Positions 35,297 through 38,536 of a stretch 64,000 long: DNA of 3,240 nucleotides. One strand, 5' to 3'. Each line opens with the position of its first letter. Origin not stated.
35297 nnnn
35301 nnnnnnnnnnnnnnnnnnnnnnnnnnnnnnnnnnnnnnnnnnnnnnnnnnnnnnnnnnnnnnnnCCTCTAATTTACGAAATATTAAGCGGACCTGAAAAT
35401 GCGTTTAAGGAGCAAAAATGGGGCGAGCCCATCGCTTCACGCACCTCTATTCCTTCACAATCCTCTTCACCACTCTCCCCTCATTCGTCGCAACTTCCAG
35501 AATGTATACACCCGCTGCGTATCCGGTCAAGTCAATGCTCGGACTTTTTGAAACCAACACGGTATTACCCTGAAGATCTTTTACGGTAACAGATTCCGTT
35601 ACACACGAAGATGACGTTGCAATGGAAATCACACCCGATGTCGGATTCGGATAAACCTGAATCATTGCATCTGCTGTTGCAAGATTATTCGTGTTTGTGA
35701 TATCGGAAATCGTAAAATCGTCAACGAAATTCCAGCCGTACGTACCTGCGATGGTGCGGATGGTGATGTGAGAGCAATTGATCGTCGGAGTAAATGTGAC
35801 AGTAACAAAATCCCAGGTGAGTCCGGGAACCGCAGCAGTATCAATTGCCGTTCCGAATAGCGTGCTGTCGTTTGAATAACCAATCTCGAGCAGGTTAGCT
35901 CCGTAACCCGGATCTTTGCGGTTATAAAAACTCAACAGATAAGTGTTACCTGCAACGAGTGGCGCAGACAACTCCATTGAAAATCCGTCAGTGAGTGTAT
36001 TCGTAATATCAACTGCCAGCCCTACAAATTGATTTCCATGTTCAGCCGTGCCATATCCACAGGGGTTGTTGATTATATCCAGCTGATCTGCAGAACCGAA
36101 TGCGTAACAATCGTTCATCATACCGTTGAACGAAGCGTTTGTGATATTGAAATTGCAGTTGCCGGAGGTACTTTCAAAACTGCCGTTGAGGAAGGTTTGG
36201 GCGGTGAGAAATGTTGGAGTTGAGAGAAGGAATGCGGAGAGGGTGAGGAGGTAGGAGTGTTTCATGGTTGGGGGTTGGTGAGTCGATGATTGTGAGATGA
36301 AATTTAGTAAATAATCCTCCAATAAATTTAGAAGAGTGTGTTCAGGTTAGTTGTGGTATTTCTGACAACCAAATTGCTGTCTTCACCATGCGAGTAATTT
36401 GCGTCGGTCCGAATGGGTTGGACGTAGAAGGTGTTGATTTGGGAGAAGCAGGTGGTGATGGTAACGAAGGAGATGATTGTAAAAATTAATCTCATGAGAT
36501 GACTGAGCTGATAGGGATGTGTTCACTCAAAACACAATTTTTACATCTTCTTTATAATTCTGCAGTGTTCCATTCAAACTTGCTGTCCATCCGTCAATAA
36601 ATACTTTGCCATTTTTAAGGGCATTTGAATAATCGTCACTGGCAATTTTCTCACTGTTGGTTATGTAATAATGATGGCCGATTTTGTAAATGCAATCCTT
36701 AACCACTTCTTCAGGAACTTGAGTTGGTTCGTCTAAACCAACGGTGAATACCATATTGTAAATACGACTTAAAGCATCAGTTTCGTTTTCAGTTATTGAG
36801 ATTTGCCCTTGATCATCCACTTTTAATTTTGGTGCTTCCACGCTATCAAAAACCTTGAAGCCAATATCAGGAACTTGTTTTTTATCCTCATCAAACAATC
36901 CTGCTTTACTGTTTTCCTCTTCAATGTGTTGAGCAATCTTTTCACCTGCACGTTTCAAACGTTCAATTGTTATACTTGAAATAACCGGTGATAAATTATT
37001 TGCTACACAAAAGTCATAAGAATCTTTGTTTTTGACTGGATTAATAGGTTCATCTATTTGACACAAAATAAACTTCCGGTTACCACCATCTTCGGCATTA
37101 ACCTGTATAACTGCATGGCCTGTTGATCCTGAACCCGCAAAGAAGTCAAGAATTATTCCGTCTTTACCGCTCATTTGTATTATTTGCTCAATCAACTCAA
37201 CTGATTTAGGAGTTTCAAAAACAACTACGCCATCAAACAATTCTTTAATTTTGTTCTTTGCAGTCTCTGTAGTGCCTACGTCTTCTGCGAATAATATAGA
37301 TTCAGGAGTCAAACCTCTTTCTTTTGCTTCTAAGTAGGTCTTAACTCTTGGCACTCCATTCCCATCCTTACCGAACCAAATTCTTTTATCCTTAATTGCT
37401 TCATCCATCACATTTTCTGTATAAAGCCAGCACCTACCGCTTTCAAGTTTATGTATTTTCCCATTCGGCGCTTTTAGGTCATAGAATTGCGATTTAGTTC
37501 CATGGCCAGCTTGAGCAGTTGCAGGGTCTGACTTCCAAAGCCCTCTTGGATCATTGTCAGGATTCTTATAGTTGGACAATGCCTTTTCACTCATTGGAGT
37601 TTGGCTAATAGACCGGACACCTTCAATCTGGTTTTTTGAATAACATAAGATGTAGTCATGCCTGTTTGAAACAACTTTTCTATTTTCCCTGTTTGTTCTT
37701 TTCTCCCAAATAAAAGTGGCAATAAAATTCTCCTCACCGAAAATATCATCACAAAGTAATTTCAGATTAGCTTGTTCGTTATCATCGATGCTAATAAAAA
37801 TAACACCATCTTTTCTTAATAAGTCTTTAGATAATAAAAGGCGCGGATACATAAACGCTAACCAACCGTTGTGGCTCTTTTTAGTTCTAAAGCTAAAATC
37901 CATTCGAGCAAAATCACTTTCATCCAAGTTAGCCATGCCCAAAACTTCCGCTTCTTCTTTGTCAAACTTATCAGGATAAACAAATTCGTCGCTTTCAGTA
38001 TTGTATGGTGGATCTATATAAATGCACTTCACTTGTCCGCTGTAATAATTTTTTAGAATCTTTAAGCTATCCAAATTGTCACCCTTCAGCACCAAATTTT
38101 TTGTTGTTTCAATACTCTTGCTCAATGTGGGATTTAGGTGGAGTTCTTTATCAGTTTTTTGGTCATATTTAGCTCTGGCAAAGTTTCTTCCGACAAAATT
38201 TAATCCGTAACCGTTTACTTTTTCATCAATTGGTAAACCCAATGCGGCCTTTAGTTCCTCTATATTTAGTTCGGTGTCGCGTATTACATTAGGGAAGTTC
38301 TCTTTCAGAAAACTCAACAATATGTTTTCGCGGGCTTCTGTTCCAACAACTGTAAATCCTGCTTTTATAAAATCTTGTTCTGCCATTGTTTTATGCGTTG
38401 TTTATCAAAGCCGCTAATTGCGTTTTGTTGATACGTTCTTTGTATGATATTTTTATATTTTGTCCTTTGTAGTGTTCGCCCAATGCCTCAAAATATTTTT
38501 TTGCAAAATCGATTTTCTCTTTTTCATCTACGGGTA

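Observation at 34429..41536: Low-GC ~7-kb island carrying a Type III R-M system, bounded by identical 18-20 bp palindromes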

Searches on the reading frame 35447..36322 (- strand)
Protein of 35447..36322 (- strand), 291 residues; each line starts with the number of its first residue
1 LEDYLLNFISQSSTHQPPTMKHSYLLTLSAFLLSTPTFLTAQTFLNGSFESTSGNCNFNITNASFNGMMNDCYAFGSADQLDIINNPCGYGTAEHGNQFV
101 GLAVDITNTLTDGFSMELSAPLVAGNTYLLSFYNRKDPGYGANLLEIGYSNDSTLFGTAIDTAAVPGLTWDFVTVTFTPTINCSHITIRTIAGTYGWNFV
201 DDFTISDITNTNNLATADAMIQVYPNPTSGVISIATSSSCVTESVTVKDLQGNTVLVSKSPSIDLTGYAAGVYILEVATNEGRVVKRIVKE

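Call 7: search_protein_families(library=pfam, proteins=[window:35447-36322:-], max_evalue=0.01)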
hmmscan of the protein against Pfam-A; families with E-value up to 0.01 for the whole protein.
window:35447-36322:- (291 aa): 1 family
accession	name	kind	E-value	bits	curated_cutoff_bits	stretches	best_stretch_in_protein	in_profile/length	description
PF18962.6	Por_Secre_tail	-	6e-11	42.9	27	1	223-289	1-74/75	Secretion system C-terminal sorting domain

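Call 22: find_encoding_contigs(protein=window:35447-36322:-, flank=10000, max_places=10)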
Protein window:35447-36322:- (291 aa): no gene with exactly this product is on record in the collection.

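Call 36: search_protein_families(library=ncbifam, proteins=[window:35447-36265:-], max_evalue=0.01)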
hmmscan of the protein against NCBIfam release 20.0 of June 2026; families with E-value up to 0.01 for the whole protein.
window:35447-36265:- (272 aa): 3 families
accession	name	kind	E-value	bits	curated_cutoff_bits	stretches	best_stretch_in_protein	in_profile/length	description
TIGR04183.1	Por_Secre_tail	domain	8.2e-11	41.7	23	1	204-272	1-72/72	T9SS type A sorting domain-containing protein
NF038113.1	T9SSA_dep_M36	equivalog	3.4e-08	32.1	885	1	181-270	768-867/869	T9SS-dependent M36 family metallopeptidase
NF050177.1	TapA_OM_Porphy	equivalog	0.0078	15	500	1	184-272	453-544/544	TapA/TapC family T9SS-dependent outer membrane protein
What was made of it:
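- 35447..36265 (-): T9SS C-terminal-sorting-domain protein, 272 aa from the ATG. A homologue exists in the lineage but at another position. PF18962 / TIGR04183 (calls 7, 36).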

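Call 54: search_protein_families(library=padloc, proteins=[window:35447-36265:-], max_evalue=0.01)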
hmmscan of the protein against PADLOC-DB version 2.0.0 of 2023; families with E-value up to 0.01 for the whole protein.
window:35447-36265:- (272 aa): 0 families

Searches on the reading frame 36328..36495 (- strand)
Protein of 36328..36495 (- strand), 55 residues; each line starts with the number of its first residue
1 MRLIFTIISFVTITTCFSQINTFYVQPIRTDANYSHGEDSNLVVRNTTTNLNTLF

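Call 7: search_protein_families(library=pfam, proteins=[window:36328-36495:-], max_evalue=0.01)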
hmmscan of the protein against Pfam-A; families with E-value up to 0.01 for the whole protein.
window:36328-36495:- (55 aa): 0 families

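Call 36: search_protein_families(library=ncbifam, proteins=[window:36328-36495:-], max_evalue=0.01)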
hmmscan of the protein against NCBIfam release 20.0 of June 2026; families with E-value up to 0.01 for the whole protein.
window:36328-36495:- (55 aa): 0 families

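Call 53: search_protein_families(library=pfam, proteins=[window:36328-36495:-], max_evalue=5)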
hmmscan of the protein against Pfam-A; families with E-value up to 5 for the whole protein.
window:36328-36495:- (55 aa): 0 families
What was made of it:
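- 36328..36495 (-): 55-aa ORF with a signal-peptide-like N-terminus. Status uncertain. No family hit (calls 7, 36, 53).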

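Call 54: search_protein_families(library=padloc, proteins=[window:36328-36495:-], max_evalue=0.01)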
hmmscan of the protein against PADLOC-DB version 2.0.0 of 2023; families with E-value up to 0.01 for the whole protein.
window:36328-36495:- (55 aa): 0 families

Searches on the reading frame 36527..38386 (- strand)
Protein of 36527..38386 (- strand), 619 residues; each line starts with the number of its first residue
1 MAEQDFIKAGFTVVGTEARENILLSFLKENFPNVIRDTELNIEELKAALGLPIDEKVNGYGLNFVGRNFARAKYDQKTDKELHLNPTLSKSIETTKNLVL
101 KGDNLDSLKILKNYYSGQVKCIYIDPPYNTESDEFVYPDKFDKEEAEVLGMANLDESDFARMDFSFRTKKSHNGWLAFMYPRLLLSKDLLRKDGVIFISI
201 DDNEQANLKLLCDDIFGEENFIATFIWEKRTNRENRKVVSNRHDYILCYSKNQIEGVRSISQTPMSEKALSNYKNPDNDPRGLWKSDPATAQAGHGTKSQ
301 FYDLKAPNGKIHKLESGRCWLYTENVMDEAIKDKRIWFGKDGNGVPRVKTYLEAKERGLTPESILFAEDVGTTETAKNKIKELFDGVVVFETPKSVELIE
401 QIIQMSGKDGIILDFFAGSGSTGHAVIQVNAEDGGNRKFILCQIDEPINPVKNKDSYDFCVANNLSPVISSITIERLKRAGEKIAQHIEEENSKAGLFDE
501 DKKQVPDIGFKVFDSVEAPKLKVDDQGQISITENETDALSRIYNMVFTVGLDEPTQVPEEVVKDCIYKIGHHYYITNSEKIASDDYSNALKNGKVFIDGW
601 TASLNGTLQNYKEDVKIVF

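Call 7: search_protein_families(library=pfam, proteins=[window:36527-38386:-], max_evalue=0.01)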
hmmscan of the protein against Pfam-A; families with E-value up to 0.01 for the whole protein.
window:36527-38386:- (619 aa): 3 families
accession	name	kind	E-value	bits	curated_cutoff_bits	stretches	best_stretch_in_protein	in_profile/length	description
PF01555.25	N6_N4_Mtase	-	8.2e-39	134.3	26.7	1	119-446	1-213/221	DNA methylase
PF03602.21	Cons_hypoth95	-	0.00017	21.8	24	0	87-132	79-127/182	Conserved hypothetical protein 95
PF02086.21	MethyltransfD12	-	0.00059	20.1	22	0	81-155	141-215/253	D12 class N6 adenine-specific DNA methyltransferase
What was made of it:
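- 36527..38386 (-): mod: Type III methyltransferase, 619 aa. The variable target-recognition region is about 37156-37720. PF01555 (call 7).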

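Call 36: search_protein_families(library=ncbifam, proteins=[window:36527-38386:-], max_evalue=0.01)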
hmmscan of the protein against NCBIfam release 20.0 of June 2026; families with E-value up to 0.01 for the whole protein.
window:36527-38386:- (619 aa): 2 families
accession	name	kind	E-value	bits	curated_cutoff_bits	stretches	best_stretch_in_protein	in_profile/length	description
NF008572.0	PRK11524.1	equivalog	1.6e-06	27.4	292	0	92-142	10-57/294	adenine-specific DNA-methyltransferase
NF050803.1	DnaMtaseCcrMCaul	equivalog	0.00015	20.8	830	0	96-139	3-44/350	adenine-specific DNA-methyltransferase CcrM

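Call 54: search_protein_families(library=padloc, proteins=[window:36527-38386:-], max_evalue=0.01)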
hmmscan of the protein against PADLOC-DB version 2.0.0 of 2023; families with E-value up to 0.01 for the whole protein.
window:36527-38386:- (619 aa): 34 families (the best 25 are shown)
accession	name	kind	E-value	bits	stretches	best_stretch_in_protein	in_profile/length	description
PDLC03634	MTase_III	-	3.9e-149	496.4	1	25-581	18-574/621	Type III methyltransferase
PDLC03641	MTase_III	-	6.8e-127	422.7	1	23-535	18-517/657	Type III methyltransferase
PDLC03637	MTase_III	-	7.2e-111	369.3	1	23-513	50-502/513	Type III methyltransferase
PDLC03644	MTase_III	-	1.3e-102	342.3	1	80-447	22-384/542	Type III methyltransferase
PDLC03640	MTase_III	-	5.1e-69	231.3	2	86-267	33-213/654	Type III methyltransferase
PDLC03642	MTase_III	-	1.1e-65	220.3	1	94-446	80-399/528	Type III methyltransferase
PDLC03636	MTase_III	-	6.8e-62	208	2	171-428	92-382/575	Type III methyltransferase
PDLC03643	MTase_III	-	1.2e-48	164.4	1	179-455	1-277/465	Type III methyltransferase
PDLC03639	MTase_III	-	6.6e-46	154.9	2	94-325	85-290/639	Type III methyltransferase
PDLC03635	MTase_III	-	5.8e-45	152.2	2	164-426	257-547/708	Type III methyltransferase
PDLC03278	MTase_II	-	1.6e-38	131.2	3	165-253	36-123/390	Type II methyltransferase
PDLC03646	MTase_III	-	1.8e-38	130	3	316-451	696-831/1057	Type III methyltransferase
PDLC03354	MTase_II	-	2.2e-35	120.5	1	74-428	29-360/425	Type II methyltransferase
PDLC03638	MTase_III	-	8.6e-35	118.2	2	163-423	419-650/816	Type III methyltransferase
PDLC03300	MTase_II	-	1e-24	85.2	2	95-253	10-164/302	Type II methyltransferase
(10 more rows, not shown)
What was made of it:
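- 36527..38386 (-): PADLOC MTase_III E = 3.9e-149 (call 54).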
